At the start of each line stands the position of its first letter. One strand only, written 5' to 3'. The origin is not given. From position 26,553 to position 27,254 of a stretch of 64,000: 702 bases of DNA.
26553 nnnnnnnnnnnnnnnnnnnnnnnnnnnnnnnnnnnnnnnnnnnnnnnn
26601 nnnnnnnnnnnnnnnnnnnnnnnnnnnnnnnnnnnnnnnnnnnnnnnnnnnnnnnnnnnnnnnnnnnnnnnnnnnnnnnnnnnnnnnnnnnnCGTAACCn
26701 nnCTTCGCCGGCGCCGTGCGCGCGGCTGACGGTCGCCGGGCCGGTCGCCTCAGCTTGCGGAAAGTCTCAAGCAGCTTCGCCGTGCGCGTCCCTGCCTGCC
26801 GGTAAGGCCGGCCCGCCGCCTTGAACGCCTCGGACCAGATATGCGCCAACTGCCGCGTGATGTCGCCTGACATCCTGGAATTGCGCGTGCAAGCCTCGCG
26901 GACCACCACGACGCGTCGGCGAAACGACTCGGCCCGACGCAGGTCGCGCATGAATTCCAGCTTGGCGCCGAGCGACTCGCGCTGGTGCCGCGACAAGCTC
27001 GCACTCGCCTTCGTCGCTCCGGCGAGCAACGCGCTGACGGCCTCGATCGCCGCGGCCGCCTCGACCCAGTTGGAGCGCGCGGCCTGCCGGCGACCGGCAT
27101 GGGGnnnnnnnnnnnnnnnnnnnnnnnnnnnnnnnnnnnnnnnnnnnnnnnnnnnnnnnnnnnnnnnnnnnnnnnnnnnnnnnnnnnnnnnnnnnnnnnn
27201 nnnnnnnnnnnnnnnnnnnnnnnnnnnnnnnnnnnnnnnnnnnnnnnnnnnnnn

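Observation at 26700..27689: Hemerythrin-domain protein with a long helical basic extension embedded in a lipid-storage operon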

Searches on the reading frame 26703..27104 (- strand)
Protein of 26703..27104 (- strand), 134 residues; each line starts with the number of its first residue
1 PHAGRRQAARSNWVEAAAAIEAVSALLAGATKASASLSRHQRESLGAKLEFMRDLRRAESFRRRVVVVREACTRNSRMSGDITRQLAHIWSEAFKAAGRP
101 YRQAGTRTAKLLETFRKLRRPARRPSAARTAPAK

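Call 32: search_protein_representatives(protein=window:26703-27104:-)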
Query: 134 residues. Proteins with E-value up to 0.001 (for the whole library): 3; up to 1e-10: 2; up to 1e-30: 1. The best 3 are listed.
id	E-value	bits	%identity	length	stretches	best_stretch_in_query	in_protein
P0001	1.1e-74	264.2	100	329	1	1-134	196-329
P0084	3.1e-14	69.3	48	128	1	26-108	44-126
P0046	2.1e-09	53.8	35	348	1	11-122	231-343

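Call 66: search_protein_families(library=pfam, proteins=[window:26703-27104:-], max_evalue=10)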
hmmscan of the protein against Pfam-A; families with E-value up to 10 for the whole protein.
window:26703-27104:- (134 aa): 2 families
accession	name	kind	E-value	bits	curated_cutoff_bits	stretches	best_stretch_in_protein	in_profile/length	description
PF09361.15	Phasin_2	-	0.034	14.8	24.9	1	17-102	12-97/100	Phasin protein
PF04566.18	RNA_pol_Rpb2_4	-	0.32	11.6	28.7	0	50-81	19-50/62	RNA polymerase Rpb2, domain 4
